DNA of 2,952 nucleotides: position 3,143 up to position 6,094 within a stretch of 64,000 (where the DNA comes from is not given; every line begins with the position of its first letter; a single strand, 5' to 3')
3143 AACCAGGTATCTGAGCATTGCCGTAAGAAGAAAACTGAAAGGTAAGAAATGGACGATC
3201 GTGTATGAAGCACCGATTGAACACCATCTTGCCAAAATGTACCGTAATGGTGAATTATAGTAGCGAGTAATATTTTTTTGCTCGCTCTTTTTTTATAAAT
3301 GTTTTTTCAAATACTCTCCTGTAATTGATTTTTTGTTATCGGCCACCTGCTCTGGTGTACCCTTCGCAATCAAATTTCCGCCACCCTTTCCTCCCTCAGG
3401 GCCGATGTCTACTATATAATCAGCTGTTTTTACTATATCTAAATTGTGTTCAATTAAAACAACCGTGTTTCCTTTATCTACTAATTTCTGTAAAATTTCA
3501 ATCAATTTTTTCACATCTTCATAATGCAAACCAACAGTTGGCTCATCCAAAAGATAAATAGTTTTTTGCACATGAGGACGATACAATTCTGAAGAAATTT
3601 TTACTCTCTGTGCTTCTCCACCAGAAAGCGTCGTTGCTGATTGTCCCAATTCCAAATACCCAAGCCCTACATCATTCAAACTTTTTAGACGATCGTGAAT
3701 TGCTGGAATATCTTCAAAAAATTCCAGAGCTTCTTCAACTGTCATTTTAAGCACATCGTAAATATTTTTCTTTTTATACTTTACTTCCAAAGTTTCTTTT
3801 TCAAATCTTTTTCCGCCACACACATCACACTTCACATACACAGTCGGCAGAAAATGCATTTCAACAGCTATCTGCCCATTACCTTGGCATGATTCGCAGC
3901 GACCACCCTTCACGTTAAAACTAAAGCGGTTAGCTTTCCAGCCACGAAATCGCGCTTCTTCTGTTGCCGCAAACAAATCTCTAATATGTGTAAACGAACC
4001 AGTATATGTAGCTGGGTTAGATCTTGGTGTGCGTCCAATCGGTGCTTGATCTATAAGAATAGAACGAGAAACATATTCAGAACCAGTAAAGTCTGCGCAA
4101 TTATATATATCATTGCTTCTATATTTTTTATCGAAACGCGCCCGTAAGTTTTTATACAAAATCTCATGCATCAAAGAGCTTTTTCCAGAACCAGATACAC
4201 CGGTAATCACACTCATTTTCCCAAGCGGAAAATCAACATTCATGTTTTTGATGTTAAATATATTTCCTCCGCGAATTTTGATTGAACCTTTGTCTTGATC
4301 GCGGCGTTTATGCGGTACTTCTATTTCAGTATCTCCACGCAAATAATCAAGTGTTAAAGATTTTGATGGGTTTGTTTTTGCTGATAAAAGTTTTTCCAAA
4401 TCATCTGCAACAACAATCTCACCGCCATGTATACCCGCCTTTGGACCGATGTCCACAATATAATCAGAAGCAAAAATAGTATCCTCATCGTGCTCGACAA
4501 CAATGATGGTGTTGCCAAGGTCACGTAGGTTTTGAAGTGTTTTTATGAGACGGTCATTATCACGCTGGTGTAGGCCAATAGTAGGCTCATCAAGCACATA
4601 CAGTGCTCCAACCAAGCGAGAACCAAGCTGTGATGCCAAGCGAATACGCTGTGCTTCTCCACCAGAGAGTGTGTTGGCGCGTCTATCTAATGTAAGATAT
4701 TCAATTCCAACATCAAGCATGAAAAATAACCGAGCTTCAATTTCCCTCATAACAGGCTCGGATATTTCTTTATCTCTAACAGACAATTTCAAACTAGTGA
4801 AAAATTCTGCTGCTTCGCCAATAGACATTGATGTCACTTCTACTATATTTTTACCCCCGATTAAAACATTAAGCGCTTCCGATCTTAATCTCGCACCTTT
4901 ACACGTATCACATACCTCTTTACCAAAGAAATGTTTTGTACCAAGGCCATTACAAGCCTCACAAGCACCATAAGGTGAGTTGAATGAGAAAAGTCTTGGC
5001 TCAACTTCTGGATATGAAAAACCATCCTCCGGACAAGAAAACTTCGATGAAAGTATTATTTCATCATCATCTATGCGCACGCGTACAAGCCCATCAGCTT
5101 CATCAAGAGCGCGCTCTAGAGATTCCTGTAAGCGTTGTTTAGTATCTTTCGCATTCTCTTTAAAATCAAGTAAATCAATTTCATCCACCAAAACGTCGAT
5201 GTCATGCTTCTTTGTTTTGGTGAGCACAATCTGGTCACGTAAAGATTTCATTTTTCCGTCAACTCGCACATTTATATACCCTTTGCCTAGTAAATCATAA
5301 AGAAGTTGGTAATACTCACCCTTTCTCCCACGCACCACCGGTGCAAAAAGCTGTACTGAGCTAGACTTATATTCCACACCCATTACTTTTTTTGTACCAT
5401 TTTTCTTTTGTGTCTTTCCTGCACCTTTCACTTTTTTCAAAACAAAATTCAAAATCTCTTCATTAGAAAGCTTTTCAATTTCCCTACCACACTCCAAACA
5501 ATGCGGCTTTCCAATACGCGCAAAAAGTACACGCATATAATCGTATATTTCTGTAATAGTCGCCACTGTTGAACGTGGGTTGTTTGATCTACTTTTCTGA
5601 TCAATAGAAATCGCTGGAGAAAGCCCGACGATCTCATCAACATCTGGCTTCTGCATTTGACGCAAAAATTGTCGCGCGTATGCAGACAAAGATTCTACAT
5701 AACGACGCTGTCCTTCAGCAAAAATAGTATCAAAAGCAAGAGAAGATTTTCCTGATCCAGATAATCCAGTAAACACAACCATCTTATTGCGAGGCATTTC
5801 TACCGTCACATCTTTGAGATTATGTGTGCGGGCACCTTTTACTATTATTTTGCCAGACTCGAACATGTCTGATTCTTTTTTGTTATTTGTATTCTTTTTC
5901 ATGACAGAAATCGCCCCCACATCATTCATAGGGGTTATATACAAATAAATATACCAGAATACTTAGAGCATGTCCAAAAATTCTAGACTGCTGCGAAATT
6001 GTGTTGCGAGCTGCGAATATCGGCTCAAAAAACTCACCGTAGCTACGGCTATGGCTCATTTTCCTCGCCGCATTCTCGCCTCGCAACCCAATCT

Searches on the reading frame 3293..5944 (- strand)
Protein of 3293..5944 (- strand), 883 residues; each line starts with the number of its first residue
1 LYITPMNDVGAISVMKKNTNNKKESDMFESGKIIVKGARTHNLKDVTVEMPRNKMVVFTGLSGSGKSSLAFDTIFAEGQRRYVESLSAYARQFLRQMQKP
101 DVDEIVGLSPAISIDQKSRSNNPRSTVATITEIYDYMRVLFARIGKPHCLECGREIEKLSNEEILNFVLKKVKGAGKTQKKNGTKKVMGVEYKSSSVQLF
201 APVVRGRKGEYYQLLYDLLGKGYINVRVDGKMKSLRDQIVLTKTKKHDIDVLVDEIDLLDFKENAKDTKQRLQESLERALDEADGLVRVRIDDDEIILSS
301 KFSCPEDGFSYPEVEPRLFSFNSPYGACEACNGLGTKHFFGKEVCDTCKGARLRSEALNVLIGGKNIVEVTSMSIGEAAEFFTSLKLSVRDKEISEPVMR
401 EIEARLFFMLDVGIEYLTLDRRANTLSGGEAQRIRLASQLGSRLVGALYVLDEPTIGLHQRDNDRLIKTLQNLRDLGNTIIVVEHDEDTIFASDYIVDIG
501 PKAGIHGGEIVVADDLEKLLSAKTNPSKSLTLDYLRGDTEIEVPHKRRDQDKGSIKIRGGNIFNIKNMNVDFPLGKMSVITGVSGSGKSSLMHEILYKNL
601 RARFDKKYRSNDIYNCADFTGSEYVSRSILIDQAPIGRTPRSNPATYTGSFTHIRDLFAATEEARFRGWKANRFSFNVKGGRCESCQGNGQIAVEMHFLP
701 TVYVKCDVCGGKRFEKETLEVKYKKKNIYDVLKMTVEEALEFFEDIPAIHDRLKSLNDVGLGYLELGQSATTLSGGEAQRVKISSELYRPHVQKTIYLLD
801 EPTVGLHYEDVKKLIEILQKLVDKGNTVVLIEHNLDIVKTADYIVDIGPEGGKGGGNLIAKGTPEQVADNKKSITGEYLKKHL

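Call 29: search_protein_families(library=pfam, proteins=[window:3293-5944:-], max_evalue=0.001)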
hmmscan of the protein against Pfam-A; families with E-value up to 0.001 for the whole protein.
window:3293-5944:- (883 aa): 15 families
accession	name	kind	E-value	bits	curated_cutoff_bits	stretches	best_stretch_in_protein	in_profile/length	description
PF17760.6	UvrA_inter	-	8.5e-24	84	23.3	1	192-292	14-108/109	UvrA interaction domain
PF00005.33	ABC_tran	-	1.3e-20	74.8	25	1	734-803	74-136/137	ABC transporter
PF02463.25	SMC_N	-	2.8e-11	43.7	40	0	33-498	5-210/220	RecF/RecN/SMC N terminal domain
PF13304.12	AAA_21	-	6.1e-09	36.8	27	0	780-830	244-295/304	AAA domain, putative AbiEii toxin, Type IV TA system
PF13476.12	AAA_23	-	3.9e-08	34.6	27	0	556-595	3-39/201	AAA domain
PF13555.12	AAA_29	-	5.6e-08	32.9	27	0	569-597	16-47/61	P-loop containing region of AAA domain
PF20703.3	nSTAND1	-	2.2e-06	28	27.1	0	39-72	19-52/379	Novel STAND NTPase 1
PF13191.12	AAA_16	-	3.7e-06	28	32.6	0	579-602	28-51/167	AAA ATPase domain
PF13175.12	AAA_15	-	4.8e-06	26.9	32.1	0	720-831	274-366/374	AAA ATPase domain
PF20720.3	nSTAND3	-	5.2e-06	26.7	27.2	0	40-72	4-36/155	Novel STAND NTPase 3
PF00684.25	DnaJ_CXXCXGXG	-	1.2e-05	25.9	32.7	0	682-712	17-50/65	DnaJ central domain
PF03193.22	RsgA_GTPase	-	4.9e-05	23.6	30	0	33-70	87-123/174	RsgA GTPase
PF13401.12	AAA_22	-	0.00034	21.4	27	0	577-622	7-47/130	AAA domain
PF13671.12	AAA_33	-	0.00079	20.2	27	0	55-70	1-16/143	AAA domain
PF01583.26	APS_kinase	-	0.00079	19.9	21.1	0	54-71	3-20/152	Adenylylsulphate kinase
